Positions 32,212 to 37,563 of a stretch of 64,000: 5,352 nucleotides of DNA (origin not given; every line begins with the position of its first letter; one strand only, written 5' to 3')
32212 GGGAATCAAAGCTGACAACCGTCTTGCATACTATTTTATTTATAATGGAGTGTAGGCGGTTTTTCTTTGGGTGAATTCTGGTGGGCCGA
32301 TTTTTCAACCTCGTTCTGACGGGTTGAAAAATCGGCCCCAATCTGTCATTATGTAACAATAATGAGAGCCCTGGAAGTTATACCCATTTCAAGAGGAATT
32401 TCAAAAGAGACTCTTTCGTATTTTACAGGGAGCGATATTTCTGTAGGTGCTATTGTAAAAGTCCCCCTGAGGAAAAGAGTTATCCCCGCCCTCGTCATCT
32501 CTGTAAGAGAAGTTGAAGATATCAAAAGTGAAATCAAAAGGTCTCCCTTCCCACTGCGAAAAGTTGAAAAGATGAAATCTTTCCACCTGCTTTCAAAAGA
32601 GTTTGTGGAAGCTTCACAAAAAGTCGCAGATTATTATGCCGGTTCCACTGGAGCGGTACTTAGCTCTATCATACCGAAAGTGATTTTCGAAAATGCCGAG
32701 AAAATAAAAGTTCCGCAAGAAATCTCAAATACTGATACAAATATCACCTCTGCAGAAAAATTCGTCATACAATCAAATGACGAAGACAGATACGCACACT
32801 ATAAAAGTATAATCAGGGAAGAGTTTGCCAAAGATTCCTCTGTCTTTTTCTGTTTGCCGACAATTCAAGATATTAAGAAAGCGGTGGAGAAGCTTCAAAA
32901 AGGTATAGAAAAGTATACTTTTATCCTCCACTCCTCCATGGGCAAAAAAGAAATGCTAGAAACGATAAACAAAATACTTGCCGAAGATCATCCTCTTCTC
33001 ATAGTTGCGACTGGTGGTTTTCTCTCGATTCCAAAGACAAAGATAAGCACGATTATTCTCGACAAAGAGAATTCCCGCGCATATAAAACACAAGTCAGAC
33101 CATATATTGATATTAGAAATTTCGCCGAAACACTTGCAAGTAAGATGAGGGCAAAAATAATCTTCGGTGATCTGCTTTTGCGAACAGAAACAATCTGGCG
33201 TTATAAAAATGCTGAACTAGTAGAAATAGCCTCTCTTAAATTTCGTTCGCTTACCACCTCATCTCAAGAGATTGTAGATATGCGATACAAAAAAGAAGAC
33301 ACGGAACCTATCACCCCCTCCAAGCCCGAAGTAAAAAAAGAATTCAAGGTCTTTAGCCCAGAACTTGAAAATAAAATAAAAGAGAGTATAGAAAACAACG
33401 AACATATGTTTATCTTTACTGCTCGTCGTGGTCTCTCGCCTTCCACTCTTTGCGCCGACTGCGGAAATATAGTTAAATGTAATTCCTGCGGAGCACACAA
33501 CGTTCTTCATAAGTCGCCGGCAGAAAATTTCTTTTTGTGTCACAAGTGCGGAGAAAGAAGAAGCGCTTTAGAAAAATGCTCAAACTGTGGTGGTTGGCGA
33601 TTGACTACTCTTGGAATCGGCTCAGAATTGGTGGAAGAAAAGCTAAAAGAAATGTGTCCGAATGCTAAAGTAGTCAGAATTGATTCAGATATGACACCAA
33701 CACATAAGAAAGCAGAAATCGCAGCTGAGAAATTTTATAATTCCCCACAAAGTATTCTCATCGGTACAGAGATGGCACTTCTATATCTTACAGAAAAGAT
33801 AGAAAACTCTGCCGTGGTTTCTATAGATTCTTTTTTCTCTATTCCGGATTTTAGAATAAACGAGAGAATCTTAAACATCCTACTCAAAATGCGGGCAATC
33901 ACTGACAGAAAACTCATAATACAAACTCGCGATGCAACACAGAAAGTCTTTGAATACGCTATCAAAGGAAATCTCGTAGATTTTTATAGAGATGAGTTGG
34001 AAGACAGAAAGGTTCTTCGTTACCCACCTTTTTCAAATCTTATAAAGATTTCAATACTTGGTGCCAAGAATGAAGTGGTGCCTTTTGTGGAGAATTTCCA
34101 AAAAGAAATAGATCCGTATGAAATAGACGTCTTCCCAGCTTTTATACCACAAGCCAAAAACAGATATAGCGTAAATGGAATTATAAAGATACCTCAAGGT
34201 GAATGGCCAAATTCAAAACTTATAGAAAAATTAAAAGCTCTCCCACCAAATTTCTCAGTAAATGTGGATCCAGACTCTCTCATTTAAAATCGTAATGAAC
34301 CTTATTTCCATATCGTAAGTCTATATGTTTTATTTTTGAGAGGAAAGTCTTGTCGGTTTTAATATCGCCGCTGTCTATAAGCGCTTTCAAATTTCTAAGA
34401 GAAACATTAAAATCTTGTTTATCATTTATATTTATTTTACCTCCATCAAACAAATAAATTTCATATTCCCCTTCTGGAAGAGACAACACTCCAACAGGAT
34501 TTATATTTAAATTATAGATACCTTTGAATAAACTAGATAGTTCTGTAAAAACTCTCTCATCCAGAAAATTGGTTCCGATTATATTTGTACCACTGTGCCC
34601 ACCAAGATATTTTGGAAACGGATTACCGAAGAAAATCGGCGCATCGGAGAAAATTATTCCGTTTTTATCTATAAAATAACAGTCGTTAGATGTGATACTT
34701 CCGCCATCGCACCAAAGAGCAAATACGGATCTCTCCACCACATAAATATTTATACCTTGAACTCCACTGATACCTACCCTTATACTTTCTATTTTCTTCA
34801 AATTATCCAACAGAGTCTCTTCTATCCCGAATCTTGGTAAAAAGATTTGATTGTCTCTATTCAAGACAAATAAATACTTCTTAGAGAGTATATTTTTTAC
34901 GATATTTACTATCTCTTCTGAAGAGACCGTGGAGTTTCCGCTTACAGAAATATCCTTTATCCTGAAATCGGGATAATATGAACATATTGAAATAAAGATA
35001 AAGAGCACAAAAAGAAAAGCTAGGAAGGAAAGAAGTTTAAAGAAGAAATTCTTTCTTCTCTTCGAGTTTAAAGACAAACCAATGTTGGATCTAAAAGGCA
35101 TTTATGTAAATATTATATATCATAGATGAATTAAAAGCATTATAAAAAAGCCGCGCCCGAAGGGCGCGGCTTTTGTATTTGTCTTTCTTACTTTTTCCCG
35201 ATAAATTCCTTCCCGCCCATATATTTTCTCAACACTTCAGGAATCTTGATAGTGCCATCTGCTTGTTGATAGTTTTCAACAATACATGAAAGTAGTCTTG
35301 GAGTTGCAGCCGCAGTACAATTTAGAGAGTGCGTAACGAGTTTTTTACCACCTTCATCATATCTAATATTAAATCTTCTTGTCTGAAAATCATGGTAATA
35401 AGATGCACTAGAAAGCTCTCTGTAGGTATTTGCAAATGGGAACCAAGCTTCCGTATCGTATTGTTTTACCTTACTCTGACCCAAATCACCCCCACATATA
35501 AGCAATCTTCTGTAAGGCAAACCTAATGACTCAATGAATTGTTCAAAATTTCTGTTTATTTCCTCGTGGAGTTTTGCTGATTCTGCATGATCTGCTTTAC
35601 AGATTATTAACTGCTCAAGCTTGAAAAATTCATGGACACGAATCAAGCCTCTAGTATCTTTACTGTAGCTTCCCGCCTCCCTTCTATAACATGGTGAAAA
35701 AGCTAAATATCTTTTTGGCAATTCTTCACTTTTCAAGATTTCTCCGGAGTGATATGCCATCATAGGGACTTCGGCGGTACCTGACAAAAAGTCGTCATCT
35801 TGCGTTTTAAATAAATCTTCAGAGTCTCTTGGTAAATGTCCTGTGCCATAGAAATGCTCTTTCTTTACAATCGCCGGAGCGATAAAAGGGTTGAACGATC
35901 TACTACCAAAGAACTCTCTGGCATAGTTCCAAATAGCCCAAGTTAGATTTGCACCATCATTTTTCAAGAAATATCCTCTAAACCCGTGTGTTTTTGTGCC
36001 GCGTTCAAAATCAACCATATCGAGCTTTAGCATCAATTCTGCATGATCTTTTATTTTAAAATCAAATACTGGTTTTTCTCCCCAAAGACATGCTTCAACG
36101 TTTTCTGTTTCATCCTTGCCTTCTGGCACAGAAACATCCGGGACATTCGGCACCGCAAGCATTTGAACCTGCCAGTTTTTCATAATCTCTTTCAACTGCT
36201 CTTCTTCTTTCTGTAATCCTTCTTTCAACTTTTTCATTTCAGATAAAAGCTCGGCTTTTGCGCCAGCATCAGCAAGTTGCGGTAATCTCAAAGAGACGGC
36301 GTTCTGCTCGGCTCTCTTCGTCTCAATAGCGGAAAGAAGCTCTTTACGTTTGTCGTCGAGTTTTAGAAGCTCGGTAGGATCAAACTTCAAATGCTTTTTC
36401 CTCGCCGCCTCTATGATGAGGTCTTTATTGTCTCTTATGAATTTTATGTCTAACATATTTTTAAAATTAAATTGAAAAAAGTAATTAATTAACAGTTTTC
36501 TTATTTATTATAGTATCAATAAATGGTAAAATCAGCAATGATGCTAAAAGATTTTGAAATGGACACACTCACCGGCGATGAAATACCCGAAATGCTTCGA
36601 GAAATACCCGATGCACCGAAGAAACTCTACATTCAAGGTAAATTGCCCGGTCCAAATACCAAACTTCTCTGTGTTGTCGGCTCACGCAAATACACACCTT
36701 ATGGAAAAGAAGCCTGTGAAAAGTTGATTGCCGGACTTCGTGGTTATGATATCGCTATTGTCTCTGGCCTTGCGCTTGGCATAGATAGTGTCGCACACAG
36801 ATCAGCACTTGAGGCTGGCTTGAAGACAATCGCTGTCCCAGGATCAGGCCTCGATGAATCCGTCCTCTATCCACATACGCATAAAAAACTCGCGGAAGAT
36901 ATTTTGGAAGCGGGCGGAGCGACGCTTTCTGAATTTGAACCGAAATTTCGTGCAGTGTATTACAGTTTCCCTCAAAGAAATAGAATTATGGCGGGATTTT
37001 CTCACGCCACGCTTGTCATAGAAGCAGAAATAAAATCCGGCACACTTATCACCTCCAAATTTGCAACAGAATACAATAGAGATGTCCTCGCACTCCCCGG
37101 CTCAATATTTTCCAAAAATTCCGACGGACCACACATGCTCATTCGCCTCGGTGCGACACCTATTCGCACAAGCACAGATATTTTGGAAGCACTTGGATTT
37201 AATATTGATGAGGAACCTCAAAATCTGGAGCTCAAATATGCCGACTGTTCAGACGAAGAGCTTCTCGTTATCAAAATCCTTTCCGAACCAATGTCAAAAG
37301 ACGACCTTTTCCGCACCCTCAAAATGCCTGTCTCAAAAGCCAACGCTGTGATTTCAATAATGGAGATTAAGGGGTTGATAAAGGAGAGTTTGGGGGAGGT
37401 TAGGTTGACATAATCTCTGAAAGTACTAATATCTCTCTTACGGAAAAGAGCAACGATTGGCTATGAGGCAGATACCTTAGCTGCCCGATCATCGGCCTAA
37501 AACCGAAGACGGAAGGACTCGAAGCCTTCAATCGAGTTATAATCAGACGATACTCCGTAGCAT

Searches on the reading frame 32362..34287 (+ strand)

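Call 8: search_protein_families(library=pfam, proteins=[window:32362-34287:+], max_evalue=0.001)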
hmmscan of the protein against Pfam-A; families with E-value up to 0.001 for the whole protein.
window:32362-34287:+ (641 aa): 2 families
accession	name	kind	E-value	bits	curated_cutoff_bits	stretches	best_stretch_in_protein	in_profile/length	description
PF17764.6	PriA_3primeBD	-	6.5e-08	32.8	22.7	1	17-105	11-96/96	3'DNA-binding domain (3'BD)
PF00271.37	Helicase_C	-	0.00086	20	23.5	0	154-217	11-72/110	Helicase conserved C-terminal domain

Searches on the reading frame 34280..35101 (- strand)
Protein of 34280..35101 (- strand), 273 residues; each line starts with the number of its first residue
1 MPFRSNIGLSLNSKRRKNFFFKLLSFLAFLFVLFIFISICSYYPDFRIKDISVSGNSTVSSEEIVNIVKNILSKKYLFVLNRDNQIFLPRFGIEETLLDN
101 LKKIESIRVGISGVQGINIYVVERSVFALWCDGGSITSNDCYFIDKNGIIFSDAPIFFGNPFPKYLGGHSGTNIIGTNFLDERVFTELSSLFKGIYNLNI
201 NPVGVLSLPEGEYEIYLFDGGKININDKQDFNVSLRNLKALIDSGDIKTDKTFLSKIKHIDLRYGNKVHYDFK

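Call 73: search_protein_families(library=pfam, proteins=[window:34280-35101:-], max_evalue=0.0001)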
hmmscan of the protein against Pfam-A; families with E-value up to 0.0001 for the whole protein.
window:34280-35101:- (273 aa): 1 family
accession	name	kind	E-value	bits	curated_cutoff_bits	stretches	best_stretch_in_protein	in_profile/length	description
PF08478.15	POTRA_1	-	2.7e-05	24.8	23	0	46-124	1-69/69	POTRA domain, FtsQ-type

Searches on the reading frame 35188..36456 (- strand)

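Call 9: search_protein_families(library=pfam, proteins=[window:35188-36456:-], max_evalue=0.001)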
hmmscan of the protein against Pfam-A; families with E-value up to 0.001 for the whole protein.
window:35188-36456:- (422 aa): 2 families
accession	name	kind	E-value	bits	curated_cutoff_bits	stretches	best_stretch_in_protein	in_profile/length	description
PF00587.30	tRNA-synt_2b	-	1.5e-29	103.8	29.3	1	220-396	9-179/179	tRNA synthetase class II core domain (G, H, P, S and T)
PF02403.27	Seryl_tRNA_N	-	3.6e-19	69.4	28.2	1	1-106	1-108/108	Seryl-tRNA synthetase N-terminal domain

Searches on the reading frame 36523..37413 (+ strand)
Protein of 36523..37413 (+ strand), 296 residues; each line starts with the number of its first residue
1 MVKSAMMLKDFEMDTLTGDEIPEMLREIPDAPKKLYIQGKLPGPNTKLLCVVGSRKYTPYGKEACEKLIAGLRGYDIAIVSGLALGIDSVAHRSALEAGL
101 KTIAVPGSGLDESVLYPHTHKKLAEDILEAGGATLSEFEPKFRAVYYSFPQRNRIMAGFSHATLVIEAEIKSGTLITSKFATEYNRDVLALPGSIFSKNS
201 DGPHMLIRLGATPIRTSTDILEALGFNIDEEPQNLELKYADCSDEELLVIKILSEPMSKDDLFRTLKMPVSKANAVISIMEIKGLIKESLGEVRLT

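Call 73: search_protein_families(library=pfam, proteins=[window:36523-37413:+], max_evalue=0.0001)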
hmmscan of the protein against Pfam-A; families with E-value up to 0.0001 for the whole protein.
window:36523-37413:+ (296 aa): 1 family
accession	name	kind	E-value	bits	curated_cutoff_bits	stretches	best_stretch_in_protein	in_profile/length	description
PF02481.21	DNA_processg_A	-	9.6e-66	221.4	29.6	1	10-214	6-210/212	DNA recombination-mediator protein A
